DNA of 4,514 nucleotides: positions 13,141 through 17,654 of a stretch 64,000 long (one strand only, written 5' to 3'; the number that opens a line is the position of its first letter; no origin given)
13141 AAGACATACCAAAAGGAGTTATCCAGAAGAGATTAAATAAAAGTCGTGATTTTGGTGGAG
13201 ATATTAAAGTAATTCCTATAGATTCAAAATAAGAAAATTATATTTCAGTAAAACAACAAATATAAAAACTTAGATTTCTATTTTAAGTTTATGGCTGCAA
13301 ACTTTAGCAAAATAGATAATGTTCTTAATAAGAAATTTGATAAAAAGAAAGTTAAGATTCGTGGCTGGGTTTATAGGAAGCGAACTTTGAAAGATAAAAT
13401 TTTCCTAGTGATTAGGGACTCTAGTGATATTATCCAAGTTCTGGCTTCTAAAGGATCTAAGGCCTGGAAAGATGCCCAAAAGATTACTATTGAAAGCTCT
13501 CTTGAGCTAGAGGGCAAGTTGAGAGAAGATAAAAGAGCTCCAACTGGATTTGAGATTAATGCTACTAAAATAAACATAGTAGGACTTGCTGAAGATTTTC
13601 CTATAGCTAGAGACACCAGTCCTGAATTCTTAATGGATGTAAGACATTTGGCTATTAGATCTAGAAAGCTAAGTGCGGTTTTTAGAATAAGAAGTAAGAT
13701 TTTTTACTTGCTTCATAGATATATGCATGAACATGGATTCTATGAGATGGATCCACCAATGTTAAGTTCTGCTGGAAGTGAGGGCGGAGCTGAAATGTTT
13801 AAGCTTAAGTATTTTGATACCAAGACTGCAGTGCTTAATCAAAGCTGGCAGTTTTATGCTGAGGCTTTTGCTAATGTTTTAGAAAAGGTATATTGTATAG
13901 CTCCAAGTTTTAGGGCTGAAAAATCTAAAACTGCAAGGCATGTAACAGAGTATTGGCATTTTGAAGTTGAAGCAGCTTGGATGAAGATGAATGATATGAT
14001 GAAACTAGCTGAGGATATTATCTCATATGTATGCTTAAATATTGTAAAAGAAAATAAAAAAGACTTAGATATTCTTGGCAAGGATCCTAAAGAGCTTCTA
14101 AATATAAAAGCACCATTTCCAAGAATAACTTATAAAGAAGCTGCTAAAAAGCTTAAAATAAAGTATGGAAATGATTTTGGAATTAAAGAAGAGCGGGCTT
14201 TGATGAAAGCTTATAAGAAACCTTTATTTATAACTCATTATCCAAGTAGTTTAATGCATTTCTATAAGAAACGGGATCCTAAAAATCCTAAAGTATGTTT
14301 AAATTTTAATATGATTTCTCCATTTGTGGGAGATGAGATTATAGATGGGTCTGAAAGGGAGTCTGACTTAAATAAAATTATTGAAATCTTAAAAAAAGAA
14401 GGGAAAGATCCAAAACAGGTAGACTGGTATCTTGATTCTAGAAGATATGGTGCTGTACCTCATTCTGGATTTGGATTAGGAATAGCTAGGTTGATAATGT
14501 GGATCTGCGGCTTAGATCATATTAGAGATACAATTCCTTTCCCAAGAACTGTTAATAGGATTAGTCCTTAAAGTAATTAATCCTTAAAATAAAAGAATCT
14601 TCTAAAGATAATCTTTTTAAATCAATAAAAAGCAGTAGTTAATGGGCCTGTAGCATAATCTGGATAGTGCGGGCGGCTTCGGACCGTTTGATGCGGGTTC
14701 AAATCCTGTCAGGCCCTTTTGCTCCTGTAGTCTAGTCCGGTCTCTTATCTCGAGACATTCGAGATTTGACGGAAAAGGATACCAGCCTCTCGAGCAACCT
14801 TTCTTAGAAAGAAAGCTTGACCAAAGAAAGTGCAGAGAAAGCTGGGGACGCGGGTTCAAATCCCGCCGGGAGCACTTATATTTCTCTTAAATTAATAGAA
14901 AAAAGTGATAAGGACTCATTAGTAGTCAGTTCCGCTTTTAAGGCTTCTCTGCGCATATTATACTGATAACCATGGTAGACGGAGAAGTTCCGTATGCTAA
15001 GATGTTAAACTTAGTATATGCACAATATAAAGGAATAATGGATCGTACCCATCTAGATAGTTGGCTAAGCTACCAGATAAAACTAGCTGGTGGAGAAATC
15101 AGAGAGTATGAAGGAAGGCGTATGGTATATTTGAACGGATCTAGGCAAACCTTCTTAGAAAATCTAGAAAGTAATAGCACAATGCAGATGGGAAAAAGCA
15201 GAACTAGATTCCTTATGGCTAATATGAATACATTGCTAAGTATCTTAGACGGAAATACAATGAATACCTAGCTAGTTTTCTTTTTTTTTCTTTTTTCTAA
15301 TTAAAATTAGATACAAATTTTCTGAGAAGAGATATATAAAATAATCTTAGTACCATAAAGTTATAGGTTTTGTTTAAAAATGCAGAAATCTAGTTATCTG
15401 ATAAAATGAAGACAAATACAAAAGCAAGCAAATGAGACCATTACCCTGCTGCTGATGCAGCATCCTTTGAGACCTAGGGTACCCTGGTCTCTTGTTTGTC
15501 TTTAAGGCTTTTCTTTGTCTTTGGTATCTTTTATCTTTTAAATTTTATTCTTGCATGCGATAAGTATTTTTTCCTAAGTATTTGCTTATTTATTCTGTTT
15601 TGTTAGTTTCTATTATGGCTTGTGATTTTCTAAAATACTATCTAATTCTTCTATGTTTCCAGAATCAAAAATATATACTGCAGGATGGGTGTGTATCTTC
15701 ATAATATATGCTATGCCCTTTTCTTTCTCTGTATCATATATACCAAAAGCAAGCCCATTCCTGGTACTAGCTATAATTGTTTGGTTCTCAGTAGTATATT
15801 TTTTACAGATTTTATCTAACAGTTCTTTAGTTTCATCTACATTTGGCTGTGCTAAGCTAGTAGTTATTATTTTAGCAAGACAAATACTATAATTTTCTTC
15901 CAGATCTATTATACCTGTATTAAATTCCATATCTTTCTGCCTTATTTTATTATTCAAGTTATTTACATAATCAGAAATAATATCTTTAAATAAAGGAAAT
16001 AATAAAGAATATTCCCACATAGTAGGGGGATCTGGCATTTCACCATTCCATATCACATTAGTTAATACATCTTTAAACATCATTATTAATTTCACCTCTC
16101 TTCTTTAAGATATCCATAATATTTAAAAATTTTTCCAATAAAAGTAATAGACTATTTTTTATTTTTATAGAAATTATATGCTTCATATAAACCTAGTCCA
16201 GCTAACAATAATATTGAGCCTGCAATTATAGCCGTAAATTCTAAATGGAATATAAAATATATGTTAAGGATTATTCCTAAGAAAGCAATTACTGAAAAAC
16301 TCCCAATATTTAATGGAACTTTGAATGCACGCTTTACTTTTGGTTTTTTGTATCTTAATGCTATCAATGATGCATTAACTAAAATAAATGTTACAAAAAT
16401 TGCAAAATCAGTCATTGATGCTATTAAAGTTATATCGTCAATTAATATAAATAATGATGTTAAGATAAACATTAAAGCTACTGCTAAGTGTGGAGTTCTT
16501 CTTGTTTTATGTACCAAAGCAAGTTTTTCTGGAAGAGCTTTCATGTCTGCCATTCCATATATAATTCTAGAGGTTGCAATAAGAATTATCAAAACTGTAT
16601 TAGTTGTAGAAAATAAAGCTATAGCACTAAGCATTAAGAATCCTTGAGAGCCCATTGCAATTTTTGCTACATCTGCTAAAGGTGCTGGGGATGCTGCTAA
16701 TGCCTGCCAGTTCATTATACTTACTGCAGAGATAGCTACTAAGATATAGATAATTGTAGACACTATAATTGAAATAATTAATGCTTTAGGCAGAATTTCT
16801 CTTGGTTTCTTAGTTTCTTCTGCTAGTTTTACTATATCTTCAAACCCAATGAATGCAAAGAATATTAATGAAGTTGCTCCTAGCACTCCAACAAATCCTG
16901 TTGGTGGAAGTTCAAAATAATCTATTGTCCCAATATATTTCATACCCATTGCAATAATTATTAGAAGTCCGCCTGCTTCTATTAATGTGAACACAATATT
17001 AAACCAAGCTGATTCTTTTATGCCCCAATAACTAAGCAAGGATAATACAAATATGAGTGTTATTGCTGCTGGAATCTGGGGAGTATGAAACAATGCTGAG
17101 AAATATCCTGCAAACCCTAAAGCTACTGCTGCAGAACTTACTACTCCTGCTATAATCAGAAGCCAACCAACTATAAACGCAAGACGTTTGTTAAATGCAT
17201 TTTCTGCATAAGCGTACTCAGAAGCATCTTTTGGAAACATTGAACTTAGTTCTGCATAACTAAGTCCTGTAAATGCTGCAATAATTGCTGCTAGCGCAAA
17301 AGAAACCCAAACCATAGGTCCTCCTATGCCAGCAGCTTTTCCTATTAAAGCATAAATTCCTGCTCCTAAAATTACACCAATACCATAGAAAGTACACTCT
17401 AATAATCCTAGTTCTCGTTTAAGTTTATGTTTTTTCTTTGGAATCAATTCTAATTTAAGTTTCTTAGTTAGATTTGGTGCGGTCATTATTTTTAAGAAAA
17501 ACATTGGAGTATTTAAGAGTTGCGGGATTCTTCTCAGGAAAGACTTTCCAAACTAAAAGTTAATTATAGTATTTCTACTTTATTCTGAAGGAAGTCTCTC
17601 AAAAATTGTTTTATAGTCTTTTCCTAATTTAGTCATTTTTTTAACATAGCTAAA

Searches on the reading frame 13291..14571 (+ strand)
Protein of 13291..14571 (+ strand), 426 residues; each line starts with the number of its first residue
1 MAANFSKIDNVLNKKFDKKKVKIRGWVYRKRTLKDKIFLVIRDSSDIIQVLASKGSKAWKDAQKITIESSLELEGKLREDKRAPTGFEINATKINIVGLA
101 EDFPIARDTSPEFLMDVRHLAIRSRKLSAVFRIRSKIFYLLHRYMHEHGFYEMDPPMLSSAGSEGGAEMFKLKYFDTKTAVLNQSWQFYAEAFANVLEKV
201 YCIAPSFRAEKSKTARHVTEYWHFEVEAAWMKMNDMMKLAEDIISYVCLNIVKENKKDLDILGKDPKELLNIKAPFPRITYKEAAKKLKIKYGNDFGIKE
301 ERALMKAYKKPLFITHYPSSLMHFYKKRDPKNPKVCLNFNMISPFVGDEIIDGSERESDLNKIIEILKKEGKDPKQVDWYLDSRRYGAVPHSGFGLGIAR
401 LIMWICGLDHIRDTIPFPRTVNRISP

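Call 45: search_protein_families(library=pfam, proteins=[window:13291-14571:+])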
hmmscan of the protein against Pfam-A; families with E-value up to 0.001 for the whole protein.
window:13291-14571:+ (426 aa): 2 families
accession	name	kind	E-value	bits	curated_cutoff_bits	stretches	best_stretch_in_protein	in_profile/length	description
PF00152.25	tRNA-synt_2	-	5.1e-73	246.3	25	1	112-420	3-307/308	tRNA synthetases class II (D, K and N)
PF01336.31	tRNA_anti-codon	-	1e-13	51.4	27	1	21-97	1-75/75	OB-fold nucleic acid binding domain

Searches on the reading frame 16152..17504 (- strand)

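Call 45: search_protein_families(library=pfam, proteins=[window:16152-17504:-])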
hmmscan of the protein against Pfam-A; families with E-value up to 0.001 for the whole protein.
window:16152-17504:- (450 aa): 3 families
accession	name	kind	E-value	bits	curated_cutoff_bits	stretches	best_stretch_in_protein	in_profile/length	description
PF13520.12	AA_permease_2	-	3.1e-47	161.9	27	1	32-415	1-406/427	Amino acid permease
PF00324.27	AA_permease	-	6.8e-37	127.7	24.6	1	38-426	3-425/470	Amino acid permease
PF03845.19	Spore_permease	-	4.1e-10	39.4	23.4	1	42-276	12-246/321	Spore germination protein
